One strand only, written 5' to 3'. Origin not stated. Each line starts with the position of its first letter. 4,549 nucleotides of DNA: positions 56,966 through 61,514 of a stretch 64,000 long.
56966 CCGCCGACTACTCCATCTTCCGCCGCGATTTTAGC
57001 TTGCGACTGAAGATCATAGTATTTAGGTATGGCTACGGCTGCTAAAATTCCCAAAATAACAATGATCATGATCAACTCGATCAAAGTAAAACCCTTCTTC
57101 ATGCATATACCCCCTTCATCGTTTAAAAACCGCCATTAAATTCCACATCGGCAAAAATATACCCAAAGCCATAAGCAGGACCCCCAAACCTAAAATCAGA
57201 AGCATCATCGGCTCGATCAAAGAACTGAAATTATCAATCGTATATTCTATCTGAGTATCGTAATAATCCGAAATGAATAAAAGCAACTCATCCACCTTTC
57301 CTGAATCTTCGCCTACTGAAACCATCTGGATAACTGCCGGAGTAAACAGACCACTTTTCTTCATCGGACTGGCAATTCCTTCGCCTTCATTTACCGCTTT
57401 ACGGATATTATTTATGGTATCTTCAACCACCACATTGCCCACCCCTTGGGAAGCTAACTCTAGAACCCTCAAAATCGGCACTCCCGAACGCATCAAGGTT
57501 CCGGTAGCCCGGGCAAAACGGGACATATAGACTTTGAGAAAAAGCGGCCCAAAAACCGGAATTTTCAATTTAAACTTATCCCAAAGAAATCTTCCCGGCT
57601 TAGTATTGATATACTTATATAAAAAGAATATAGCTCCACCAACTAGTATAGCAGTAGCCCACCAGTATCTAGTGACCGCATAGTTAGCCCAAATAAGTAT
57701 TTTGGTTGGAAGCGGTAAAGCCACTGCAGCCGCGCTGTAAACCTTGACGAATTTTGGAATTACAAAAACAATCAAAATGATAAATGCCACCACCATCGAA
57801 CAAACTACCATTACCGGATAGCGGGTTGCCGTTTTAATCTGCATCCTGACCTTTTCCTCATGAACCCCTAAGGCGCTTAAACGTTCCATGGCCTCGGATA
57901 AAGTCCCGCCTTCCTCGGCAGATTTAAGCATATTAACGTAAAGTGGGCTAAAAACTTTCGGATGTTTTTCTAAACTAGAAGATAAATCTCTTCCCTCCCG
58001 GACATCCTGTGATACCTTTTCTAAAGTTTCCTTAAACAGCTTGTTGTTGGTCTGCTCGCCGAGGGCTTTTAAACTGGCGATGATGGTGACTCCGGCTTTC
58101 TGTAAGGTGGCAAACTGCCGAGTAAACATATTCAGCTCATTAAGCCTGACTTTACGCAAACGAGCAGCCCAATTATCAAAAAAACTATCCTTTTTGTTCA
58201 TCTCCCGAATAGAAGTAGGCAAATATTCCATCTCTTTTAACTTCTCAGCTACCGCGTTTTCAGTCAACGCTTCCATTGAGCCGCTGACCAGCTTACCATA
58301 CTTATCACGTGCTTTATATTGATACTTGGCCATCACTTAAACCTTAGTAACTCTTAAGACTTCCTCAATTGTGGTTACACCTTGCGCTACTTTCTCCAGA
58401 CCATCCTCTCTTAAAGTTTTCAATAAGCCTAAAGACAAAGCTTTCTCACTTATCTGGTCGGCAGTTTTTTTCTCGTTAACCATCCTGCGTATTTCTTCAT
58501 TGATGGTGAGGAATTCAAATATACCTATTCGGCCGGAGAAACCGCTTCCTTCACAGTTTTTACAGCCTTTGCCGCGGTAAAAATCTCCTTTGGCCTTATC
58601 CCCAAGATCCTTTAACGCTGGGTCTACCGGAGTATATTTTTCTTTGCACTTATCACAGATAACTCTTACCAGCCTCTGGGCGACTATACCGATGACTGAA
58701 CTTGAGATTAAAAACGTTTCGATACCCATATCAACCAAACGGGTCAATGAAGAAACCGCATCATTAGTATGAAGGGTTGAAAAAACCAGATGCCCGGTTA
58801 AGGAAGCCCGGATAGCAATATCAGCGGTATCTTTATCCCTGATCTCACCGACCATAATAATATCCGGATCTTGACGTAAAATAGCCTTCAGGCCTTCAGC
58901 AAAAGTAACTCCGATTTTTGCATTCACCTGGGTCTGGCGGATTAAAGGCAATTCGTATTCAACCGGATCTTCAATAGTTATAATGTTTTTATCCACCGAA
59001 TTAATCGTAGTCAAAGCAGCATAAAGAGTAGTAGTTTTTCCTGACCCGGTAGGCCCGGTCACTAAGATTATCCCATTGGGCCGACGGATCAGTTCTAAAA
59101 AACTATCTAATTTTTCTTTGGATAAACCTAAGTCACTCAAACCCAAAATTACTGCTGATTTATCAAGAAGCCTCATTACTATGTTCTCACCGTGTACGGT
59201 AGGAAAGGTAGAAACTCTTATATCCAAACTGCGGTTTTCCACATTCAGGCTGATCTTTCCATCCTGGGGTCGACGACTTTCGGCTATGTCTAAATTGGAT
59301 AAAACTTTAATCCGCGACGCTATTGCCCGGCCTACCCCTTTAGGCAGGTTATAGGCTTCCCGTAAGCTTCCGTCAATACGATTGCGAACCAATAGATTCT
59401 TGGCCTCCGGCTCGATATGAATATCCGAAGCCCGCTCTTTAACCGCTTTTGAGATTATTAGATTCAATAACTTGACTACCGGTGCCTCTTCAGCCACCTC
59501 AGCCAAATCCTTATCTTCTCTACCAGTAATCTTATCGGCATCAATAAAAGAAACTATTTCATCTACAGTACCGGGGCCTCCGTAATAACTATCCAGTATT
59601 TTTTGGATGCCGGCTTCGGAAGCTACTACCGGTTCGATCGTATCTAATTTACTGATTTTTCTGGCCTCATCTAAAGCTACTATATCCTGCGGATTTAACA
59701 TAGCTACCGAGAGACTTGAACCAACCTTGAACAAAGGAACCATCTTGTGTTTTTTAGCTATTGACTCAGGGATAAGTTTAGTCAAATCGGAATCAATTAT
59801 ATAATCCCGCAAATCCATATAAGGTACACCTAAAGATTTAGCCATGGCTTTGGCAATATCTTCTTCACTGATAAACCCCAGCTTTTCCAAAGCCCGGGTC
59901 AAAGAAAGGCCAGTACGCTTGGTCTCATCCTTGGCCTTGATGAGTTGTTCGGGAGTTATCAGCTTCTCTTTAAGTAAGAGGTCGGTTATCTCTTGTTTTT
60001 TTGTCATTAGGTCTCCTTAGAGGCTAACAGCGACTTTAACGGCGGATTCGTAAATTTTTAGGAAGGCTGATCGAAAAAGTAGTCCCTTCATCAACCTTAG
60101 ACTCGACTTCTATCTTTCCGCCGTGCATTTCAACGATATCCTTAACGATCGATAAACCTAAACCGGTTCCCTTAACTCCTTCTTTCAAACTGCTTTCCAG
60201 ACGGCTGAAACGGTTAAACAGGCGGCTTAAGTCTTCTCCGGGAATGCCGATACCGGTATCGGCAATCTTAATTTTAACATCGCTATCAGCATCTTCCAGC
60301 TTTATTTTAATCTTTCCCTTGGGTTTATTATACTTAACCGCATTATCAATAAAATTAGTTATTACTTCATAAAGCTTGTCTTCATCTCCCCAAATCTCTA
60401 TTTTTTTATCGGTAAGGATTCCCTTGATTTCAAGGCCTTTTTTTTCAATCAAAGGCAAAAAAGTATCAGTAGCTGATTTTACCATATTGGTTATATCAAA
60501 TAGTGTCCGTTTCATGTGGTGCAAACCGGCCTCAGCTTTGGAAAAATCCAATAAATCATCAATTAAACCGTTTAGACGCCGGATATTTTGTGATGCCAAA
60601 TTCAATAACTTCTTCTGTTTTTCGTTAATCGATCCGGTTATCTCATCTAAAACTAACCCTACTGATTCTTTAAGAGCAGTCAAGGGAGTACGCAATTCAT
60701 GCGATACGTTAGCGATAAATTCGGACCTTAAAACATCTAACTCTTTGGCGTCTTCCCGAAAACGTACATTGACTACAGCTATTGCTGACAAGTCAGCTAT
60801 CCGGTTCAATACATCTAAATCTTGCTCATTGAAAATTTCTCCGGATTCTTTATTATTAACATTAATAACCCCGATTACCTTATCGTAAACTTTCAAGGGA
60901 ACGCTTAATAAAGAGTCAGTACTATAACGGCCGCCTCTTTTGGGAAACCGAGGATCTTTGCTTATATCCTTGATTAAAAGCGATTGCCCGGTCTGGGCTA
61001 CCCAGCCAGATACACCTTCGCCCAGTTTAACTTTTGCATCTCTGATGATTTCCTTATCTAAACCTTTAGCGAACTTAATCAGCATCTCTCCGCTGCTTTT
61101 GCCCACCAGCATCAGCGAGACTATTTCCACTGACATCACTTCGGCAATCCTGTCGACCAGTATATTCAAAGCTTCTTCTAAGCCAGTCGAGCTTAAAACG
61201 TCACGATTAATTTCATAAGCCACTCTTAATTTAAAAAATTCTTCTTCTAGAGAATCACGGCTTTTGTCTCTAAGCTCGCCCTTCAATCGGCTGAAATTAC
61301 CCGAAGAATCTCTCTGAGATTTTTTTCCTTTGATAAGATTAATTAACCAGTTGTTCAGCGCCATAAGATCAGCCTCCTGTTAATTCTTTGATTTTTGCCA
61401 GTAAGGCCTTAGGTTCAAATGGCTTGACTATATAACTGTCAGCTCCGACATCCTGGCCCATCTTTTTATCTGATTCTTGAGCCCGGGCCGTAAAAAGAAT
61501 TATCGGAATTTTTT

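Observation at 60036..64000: Phosphorelay-like cassette with a free DHp (HisKA-only) protein, immediately upstream of the type IV pilus operon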

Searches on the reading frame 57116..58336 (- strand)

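Call 3: search_protein_families(library=pfam, proteins=[window:57116-58336:-], max_evalue=0.01)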
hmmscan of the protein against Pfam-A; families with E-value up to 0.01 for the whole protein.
window:57116-58336:- (406 aa): 1 family
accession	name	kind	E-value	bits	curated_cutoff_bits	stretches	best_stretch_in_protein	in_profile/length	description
PF00482.28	T2SSF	-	3.1e-58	195.6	25.2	2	71-194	1-125/125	Type II secretion system (T2SS), protein F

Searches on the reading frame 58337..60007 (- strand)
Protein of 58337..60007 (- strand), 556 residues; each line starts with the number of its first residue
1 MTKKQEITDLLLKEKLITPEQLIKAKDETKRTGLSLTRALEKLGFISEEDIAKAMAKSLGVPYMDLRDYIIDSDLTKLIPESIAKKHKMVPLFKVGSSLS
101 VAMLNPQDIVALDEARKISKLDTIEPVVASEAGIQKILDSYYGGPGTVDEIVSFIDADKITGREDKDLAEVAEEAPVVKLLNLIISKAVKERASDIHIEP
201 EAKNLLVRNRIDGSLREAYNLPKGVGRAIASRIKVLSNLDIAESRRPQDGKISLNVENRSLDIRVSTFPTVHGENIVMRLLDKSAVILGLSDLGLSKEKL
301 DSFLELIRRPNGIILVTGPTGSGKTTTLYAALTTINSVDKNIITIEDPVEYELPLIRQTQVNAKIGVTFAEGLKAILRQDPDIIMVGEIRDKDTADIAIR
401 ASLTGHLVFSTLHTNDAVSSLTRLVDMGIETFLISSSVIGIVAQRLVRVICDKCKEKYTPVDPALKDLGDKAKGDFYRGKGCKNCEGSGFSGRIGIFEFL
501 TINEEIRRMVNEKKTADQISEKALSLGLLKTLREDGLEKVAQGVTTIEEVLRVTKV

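Call 3: search_protein_families(library=pfam, proteins=[window:58337-60007:-], max_evalue=0.01)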
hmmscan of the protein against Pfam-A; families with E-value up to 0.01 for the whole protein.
window:58337-60007:- (556 aa): 12 families
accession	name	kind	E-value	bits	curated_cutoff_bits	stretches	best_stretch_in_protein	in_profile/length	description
PF00437.27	T2SSE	-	2.3e-140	467.9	24.9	1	172-552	3-370/370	Type II/IV secretion system protein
PF05157.20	MshEN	-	1.7e-19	70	23.1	1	59-146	1-88/90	MshEN domain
PF13401.12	AAA_22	-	0.00012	22.8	27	1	310-351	4-45/130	AAA domain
PF25199.1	nSTAND_NTPase5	-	0.00018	21.8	34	1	308-350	38-81/145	Novel STAND NTPase 5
PF13191.12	AAA_16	-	0.00029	21.8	32.6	1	299-369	11-73/167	AAA ATPase domain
PF13604.12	AAA_30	-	0.0016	18.6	27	0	301-342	8-49/191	AAA domain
PF07724.20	AAA_2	-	0.0029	18.1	27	0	309-392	1-86/166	AAA domain (Cdc48 subfamily)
PF13555.12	AAA_29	-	0.0033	17.6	27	1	310-332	21-43/61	P-loop containing region of AAA domain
PF01637.24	ATPase_2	-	0.004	17.4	33.2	1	300-366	8-75/225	ATPase domain predominantly from Archaea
PF13476.12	AAA_23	-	0.0042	18.2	27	0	310-330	18-38/201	AAA domain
PF00005.33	ABC_tran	-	0.0048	17.9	25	0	310-371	10-67/137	ABC transporter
PF20720.3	nSTAND3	-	0.0082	16.3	27.2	0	311-352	17-58/155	Novel STAND NTPase 3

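Call 90: search_protein_families(library=ncbifam, proteins=[window:58337-60007:-], max_evalue=0.00001)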
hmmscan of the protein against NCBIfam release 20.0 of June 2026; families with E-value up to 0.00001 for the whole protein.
window:58337-60007:- (556 aa): 21 families
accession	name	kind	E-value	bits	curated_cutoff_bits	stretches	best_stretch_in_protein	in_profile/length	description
TIGR02538.1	type_IV_pilB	equivalog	4.7e-184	613.1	675.65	1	7-555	2-563/564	type IV-A pilus assembly ATPase PilB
TIGR02533.1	type_II_gspE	equivalog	4.9e-184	612.5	630.25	1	78-554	3-486/486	type II secretion system ATPase GspE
NF053534.1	T4PilAsmATPsTfpB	equivalog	4.5e-143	477.7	850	1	37-554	54-582/584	type IV pilus assembly ATPase TfpB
NF007755.0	PRK10436.1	equivalog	1e-133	446.5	617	1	85-554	15-459/465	type II secretion system protein GspE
NF041000.1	ATPase_ComGA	equivalog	1.2e-82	276.9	300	1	184-448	3-266/267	competence type IV pilus ATPase ComGA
TIGR01420.1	pilT_fam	subfamily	9e-57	192.8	319.1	1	181-448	2-269/343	PilT/PilU family type 4a pilus ATPase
TIGR02525.1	plasmid_TraJ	equivalog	3.1e-26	92.2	368.3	1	276-427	120-272/372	plasmid transfer ATPase TraJ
NF058587.1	archaellum_moto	equivalog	5.1e-21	75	550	1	271-430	234-399/527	archaellum flagellar ATPase motor FlaI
TIGR02524.1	dot_icm_DotB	equivalog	5.7e-21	75.1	463.3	1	301-426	124-258/358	Dot/Icm type IV secretion system ATPase DotB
TIGR02782.1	TrbB_P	equivalog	2e-16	60.1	304.55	1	296-427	122-255/303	P-type conjugative transfer ATPase TrbB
TIGR02788.1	VirB11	equivalog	2.1e-16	59.9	249.95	1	296-429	129-267/308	P-type DNA transfer ATPase VirB11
NF010469.0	PRK13894.1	subfamily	2.1e-15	56.9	508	1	304-425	143-265/320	conjugal transfer ATPase TrbB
TIGR03819.1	heli_sec_ATPase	hypoth_equivalog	2.1e-15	56.8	373.15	1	227-442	97-315/340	TadA family conjugal transfer-associated ATPase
NF053672.1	bindosome_BasE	exception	4.5e-13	48.8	1000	1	298-444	257-409/512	bindosome assembly system ATPase subunit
NF010407.0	PRK13833.1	subfamily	3.7e-12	46.3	499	1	314-431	147-266/323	conjugal transfer protein TrbB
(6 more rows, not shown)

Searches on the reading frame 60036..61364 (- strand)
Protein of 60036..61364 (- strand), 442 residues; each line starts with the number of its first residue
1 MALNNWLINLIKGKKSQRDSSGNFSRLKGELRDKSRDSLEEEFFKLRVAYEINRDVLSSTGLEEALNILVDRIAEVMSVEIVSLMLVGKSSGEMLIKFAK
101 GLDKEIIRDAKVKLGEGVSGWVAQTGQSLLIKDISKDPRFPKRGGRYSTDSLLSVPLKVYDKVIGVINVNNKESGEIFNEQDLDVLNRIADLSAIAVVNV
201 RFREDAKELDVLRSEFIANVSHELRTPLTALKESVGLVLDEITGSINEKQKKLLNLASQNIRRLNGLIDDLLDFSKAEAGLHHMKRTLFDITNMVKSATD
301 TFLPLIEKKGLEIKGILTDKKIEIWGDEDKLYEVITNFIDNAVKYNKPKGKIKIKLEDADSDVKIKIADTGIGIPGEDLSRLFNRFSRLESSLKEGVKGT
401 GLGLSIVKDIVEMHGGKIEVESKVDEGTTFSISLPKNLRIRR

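Call 3: search_protein_families(library=pfam, proteins=[window:60036-61364:-], max_evalue=0.01)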
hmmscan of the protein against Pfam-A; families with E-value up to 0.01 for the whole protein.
window:60036-61364:- (442 aa): 8 families
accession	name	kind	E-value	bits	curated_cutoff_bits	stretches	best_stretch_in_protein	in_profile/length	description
PF02518.31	HATPase_c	-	1.8e-33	115.7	26.4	1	326-436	1-109/111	Histidine kinase-, DNA gyrase B-, and HSP90-like ATPase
PF00512.31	HisKA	-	1.9e-18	66.7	26.9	1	213-280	2-66/66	His Kinase A (phospho-acceptor) domain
PF13185.12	GAF_2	-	4.2e-17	63.1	28.6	1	60-197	2-135/136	GAF domain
PF01590.32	GAF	-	1.9e-16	61.2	22.4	1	62-197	2-133/133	GAF domain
PF13492.12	GAF_3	-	1.9e-07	32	27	1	62-197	2-127/129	GAF domain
PF14501.12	HATPase_c_5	-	4.8e-06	26.9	22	1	331-423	6-91/102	GHKL domain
PF13581.12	HATPase_c_2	-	0.00027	21.4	27.4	1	332-431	37-124/127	Histidine kinase-like ATPase domain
PF13589.12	HATPase_c_3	-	0.0008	19.9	25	1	333-402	5-77/137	Histidine kinase-, DNA gyrase B-, and HSP90-like ATPase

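Call 49: find_related_loci(query=window:60036-61364:-, collection=metagenome_contigs, flank=6000)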
Query window:60036-61364:- (442 aa) in metagenome_contigs; peptide patterns used: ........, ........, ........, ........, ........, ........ (x = any residue, [..] = any of these).
244 stretches matched a pattern; 44 encode a relative of the query (tblastn E <= 1e-3); 43 distinct loci.
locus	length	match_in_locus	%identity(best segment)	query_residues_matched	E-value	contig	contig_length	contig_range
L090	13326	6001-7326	100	1-442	0e+0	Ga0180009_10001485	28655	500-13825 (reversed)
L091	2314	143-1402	58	22-441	4e-169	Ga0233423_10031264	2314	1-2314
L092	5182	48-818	41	183-439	3e-61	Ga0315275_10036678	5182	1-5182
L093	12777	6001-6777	35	161-437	9e-46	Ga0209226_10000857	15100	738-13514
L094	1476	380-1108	34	194-437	2e-40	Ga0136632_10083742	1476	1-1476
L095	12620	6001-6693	33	205-435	3e-38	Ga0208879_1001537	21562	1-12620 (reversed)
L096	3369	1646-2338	34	205-435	5e-38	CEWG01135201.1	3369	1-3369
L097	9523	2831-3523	34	205-435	6e-38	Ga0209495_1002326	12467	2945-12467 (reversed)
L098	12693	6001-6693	34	205-435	6e-38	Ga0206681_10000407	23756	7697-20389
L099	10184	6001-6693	34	205-435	6e-38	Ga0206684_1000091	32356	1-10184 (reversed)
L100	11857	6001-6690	34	207-437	1e-37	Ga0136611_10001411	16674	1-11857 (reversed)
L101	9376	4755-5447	35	205-435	4e-37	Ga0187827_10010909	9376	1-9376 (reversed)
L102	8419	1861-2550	33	205-434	4e-36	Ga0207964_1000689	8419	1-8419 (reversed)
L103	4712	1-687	34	207-435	9e-36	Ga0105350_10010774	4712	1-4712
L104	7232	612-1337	31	194-435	6e-35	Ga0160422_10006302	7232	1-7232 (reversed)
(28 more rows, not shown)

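Call 52: search_protein_families(library=pfam, proteins=[L090:2653-4179:+, L090:1562-2656:+, L090:351-1526:+, L091:1600-2313:+], max_evalue=0.001)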
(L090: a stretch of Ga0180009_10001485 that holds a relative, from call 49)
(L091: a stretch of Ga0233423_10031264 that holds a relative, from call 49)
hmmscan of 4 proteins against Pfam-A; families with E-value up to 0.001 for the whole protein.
L090:2653-4179:+ (508 aa): 4 families
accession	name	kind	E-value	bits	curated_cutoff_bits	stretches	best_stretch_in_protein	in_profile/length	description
PF02518.31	HATPase_c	-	4.4e-27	95.1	26.4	1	399-508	2-109/111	Histidine kinase-, DNA gyrase B-, and HSP90-like ATPase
PF00512.31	HisKA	-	2.5e-17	63.1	26.9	1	285-352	2-66/66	His Kinase A (phospho-acceptor) domain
PF17203.10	sCache_3_2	-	4.8e-11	43.3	28.4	1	39-174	2-139/140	Single cache domain 3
PF00672.30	HAMP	-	7.9e-08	32.9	25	1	196-247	2-52/53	HAMP domain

L090:1562-2656:+ (364 aa): 3 families
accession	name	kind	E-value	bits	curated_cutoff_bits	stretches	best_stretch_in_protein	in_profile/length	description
PF04392.18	ABC_sub_bind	-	5.5e-26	91.9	25.9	1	65-350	14-281/293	ABC transporter substrate binding protein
PF13407.12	Peripla_BP_4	-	2.2e-06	27.9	35.1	0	64-149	136-223/258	Periplasmic binding protein domain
PF13458.12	Peripla_BP_6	-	0.00018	21.7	31.7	1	59-210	16-159/343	Periplasmic binding protein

L090:351-1526:+ (391 aa): 2 families
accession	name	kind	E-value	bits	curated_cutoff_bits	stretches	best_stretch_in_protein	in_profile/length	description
PF02826.25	2-Hacid_dh_C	-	4.3e-39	134.2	25.1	1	125-274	24-178/178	D-isomer specific 2-hydroxyacid dehydrogenase, NAD binding domain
PF00389.36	2-Hacid_dh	-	1.8e-19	70.2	24.6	1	24-306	32-134/134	D-isomer specific 2-hydroxyacid dehydrogenase, catalytic domain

L091:1600-2313:+ (238 aa): 2 families
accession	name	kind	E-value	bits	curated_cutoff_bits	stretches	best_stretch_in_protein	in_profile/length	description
PF08497.15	Radical_SAM_N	-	5.8e-112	374.3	25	1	5-237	1-237/301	Radical SAM N-terminal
PF02310.24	B12-binding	-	0.00039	20.7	32.1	0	28-56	6-34/121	B12 binding domain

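Call 90: search_protein_families(library=ncbifam, proteins=[window:60036-61364:-], max_evalue=0.00001)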
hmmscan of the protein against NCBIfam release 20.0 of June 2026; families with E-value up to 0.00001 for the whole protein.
window:60036-61364:- (442 aa): 86 families (the best 25 are shown)
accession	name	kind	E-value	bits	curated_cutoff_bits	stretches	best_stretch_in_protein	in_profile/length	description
NF046044.1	PnpS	equivalog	1.7e-65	221.5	400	1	205-435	162-390/390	two-component system histidine kinase PnpS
TIGR02966.1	phoR_proteo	equivalog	1.2e-62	211.9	334.2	1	201-433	102-332/333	phosphate regulon sensor histidine kinase PhoR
NF047874.1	MASE3_PAS_HK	subfamily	2.8e-57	194.9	560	1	204-437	389-626/655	MASE3 domain-containing sensor histidine kinase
NF033092.0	HK_WalK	equivalog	2.9e-57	194.6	725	1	206-435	365-593/594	cell wall metabolism sensor histidine kinase WalK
NF041735.1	hist_kin_RppB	equivalog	6.5e-52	176.8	400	1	215-435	218-438/438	two-component system sensor histidine kinase RppB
NF041947.1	LuxQ_Vibrio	equivalog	3.2e-46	157.6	1200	1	156-438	421-698/843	quorum-sensing autoinducer 2 sensor kinase/phosphatase LuxQ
NF033091.0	HK_VanS_ACDEFG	equivalog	3e-45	154.6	400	1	172-435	35-293/293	vancomycin resistance histidine kinase VanS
NF040691.1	MtrAB_MtrB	equivalog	1.2e-44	153.2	450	1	207-437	265-493/507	MtrAB system histidine kinase MtrB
TIGR01386.1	cztS_silS_copS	subfamily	1.9e-44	152.4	292.55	1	214-435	242-457/457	heavy metal sensor histidine kinase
NF012163.2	BaeS_SmeS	equivalog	2.9e-43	148.5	500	1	211-423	238-445/457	sensor histidine kinase efflux regulator BaeS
NF045595.1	HK_scytonemin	equivalog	1.4e-42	146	865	1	203-436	405-635/637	scytonemin biosynthesis sensor histidine kinase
TIGR02956.1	TMAO_torS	equivalog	1.4e-42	145.9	676.5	1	202-435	453-681/967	TMAO reductase system sensor histidine kinase/response regulator TorS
NF008235.0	PRK11006.1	equivalog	4.6e-42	144.4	390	1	203-439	194-426/431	phosphate regulon sensor histidine kinase PhoR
NF045911.1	TCSHisKinNblS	equivalog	6.6e-42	143.7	1000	1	207-434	382-618/621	two-component system sensor histidine kinase NblS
NF008318.0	PRK11107.1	equivalog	1e-41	142.9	890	1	204-436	284-518/920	two-component sensor histidine kinase BarA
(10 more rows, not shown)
